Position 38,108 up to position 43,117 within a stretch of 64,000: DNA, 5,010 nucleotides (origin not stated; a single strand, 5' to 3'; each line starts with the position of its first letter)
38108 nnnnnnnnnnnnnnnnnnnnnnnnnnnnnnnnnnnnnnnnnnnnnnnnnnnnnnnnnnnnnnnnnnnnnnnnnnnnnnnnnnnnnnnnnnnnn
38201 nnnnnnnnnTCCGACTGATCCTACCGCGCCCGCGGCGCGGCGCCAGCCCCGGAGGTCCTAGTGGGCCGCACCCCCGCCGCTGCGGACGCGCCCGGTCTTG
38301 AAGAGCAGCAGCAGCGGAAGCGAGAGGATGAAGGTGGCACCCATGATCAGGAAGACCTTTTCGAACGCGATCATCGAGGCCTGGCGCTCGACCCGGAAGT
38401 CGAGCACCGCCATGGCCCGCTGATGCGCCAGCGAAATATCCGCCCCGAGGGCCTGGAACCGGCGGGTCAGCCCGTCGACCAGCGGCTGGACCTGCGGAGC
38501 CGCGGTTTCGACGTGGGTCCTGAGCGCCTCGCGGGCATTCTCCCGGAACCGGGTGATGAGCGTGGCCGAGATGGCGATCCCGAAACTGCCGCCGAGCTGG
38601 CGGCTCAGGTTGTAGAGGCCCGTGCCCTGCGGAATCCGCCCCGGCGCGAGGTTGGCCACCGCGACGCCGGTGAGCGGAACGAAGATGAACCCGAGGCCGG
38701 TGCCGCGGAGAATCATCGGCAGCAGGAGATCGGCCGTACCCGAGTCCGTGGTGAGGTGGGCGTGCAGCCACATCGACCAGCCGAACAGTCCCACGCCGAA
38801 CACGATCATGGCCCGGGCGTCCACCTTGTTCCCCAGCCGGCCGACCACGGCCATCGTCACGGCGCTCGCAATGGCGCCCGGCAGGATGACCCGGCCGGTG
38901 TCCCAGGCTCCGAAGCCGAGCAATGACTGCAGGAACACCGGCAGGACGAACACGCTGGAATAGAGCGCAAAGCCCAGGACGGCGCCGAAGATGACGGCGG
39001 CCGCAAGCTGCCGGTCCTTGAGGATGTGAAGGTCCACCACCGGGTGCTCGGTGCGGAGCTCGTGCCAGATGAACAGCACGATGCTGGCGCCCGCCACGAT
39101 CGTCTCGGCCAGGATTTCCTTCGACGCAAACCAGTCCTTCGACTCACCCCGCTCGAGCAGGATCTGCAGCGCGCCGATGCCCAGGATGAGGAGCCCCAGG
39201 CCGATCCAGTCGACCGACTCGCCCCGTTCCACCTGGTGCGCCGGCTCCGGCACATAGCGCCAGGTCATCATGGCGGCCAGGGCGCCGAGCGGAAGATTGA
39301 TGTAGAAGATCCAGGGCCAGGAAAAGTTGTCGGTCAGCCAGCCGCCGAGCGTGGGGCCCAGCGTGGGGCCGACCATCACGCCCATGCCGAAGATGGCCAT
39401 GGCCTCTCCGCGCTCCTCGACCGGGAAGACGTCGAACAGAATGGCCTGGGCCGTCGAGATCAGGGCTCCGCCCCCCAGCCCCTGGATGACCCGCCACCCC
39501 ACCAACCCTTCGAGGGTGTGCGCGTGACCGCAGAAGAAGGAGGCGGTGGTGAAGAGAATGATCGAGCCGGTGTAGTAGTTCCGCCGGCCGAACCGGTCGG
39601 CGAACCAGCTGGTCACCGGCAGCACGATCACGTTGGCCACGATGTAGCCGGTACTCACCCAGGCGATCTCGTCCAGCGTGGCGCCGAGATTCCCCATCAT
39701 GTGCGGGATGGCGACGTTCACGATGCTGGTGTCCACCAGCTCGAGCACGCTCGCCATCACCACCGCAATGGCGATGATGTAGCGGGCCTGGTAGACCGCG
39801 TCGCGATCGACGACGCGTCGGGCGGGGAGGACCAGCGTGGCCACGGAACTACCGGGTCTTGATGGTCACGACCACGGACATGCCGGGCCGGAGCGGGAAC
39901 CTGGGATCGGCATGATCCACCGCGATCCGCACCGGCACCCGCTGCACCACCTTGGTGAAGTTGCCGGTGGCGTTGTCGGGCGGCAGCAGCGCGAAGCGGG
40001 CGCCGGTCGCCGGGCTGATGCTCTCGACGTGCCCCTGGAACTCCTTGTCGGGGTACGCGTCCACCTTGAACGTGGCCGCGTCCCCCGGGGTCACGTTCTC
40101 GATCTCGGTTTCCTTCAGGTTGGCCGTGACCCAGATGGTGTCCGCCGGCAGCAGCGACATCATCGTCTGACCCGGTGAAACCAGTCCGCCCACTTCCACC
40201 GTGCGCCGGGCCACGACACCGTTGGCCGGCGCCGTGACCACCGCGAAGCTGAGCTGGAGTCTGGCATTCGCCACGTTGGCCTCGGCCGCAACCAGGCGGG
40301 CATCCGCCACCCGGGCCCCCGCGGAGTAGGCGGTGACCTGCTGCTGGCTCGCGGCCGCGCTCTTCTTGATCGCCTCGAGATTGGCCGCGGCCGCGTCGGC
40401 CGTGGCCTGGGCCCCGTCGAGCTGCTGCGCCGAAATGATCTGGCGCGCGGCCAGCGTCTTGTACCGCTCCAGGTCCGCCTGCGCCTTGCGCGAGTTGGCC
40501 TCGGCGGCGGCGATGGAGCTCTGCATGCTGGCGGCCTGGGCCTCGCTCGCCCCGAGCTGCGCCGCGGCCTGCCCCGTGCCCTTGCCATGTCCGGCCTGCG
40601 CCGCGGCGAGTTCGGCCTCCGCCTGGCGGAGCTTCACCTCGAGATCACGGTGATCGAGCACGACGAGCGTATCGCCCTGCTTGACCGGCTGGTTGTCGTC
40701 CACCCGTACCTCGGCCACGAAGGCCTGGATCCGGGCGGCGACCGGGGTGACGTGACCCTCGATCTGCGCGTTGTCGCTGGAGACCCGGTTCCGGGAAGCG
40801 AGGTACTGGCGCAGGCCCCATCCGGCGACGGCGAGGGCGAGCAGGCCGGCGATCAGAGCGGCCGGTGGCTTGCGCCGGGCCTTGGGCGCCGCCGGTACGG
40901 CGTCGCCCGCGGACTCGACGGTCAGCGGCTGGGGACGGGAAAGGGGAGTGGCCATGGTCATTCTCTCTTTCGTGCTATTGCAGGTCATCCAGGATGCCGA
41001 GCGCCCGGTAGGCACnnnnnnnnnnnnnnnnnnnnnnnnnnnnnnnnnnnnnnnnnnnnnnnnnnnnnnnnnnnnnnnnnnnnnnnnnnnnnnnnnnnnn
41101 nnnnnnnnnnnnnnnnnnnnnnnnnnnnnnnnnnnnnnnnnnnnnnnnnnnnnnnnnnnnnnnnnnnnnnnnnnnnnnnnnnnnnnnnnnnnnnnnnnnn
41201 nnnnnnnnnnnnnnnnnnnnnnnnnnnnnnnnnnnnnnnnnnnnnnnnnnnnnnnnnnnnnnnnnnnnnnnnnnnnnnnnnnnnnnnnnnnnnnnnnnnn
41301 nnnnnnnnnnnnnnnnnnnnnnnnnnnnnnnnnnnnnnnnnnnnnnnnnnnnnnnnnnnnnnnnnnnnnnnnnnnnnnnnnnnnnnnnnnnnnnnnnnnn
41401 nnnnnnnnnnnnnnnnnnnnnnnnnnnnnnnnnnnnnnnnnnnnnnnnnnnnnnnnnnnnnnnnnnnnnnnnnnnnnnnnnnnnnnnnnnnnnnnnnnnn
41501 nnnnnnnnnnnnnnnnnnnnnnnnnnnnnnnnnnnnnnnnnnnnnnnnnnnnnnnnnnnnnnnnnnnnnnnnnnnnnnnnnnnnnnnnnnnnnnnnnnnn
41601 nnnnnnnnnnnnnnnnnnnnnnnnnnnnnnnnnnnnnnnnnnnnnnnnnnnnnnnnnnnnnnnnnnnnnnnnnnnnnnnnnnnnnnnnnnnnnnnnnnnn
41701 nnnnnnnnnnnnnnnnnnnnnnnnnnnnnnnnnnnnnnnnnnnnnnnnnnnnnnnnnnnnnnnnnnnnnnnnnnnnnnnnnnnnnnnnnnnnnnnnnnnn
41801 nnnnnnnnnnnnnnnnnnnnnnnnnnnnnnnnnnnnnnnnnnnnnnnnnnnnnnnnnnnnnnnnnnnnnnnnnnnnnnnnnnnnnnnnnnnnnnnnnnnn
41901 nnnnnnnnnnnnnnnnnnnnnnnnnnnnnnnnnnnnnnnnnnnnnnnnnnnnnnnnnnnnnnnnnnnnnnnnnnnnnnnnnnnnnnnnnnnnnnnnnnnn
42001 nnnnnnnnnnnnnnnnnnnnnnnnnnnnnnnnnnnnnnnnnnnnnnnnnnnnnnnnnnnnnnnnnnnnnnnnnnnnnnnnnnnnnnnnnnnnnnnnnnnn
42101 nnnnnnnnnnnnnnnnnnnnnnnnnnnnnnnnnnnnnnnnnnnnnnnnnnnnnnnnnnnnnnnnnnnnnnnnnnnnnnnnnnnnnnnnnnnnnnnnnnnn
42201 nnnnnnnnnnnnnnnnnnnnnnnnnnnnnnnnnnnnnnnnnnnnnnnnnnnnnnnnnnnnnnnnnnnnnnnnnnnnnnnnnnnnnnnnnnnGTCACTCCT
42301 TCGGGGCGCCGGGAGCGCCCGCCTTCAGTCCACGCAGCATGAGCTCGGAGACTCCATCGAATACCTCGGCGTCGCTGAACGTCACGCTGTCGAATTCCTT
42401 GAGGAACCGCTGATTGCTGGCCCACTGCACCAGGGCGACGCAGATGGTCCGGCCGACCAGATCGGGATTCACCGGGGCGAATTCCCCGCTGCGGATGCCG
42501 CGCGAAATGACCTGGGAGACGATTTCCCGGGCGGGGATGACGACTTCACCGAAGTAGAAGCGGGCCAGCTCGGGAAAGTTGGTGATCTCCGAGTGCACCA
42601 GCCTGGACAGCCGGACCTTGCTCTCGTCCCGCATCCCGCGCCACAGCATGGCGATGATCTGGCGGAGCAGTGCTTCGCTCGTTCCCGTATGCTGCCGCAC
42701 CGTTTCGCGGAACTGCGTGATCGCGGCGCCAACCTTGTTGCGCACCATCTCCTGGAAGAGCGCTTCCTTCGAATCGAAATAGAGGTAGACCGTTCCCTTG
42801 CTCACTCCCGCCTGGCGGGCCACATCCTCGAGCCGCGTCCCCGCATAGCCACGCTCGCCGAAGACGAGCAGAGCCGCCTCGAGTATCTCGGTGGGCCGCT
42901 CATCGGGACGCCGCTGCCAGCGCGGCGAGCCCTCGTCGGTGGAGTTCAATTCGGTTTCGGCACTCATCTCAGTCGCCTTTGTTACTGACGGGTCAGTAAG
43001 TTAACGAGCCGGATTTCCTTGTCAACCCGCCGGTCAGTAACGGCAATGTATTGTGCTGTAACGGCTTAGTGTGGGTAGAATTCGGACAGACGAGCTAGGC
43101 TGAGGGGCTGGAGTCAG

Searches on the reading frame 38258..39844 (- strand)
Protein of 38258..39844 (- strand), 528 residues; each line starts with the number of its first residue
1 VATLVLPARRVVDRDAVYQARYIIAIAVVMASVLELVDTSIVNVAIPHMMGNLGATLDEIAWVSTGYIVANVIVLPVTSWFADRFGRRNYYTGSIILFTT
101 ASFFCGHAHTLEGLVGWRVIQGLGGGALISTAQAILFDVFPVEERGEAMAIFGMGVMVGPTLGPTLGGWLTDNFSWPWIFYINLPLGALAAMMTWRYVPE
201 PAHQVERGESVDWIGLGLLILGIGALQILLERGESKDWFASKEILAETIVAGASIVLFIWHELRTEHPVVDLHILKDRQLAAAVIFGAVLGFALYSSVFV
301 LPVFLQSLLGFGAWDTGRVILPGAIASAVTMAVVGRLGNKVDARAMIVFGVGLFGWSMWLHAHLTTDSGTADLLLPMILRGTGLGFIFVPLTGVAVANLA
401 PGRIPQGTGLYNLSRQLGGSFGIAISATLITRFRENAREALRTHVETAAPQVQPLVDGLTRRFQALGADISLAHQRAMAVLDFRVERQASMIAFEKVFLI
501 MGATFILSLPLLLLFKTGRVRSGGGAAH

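Call 33: search_protein_families(library=pfam, proteins=[window:38258-39844:-])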
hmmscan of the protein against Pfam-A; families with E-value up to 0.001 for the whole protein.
window:38258-39844:- (528 aa): 4 families
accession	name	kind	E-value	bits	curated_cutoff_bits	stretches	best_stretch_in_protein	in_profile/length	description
PF07690.21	MFS_1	-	2.1e-63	214.8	33.4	1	30-422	3-346/347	Major Facilitator Superfamily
PF06609.19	TRI12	-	3.6e-09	36.1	23.2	1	34-367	51-397/599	Fungal trichothecene efflux pump (TRI12)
PF00083.30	Sugar_tr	-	2.6e-07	30.3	22.3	1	60-194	48-188/452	Sugar (and other) transporter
PF13347.12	MFS_2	-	0.00047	19.3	27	1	29-159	230-369/427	MFS/sugar transport protein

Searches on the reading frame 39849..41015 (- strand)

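Call 33: search_protein_families(library=pfam, proteins=[window:39849-41015:-])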
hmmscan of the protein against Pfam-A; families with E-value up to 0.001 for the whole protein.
window:39849-41015:- (388 aa): 4 families
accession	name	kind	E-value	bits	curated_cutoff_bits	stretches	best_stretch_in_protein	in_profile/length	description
PF16576.10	HlyD_D23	-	5.1e-21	75.4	30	1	214-336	65-187/214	Barrel-sandwich domain of CusB or HlyD membrane-fusion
PF13437.12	HlyD_3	-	5.4e-18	66.1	22.2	1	259-369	1-96/106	HlyD family secretion protein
PF00529.27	CusB_dom_1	-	7.9e-14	52.1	26.5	1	254-386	12-88/89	Cation efflux system protein CusB domain 1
PF13533.13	Biotin_lipoyl_2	-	2.8e-07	30.7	29.8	1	91-121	2-32/32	Biotin-lipoyl like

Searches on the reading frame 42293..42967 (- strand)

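Call 33: search_protein_families(library=pfam, proteins=[window:42293-42967:-])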
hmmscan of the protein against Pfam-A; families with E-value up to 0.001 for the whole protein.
window:42293-42967:- (224 aa): 5 families
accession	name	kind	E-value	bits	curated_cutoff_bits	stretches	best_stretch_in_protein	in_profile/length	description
PF00440.29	TetR_N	-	2.9e-19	69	24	1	28-74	1-47/47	Bacterial regulatory proteins, tetR family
PF16859.10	TetR_C_11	-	2.1e-08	34.9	32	1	93-182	3-93/113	Tetracyclin repressor-like, C-terminal domain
PF14246.11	TetR_C_7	-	9.6e-07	29.2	22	1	101-201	3-101/119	AefR-like transcriptional repressor, C-terminal domain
PF00356.27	LacI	-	3.8e-05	23.8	27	1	46-85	2-40/46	Bacterial regulatory proteins, lacI family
PF17935.6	TetR_C_27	-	0.00074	20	26.1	0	147-182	49-84/106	Tetracyclin repressor-like, C-terminal domain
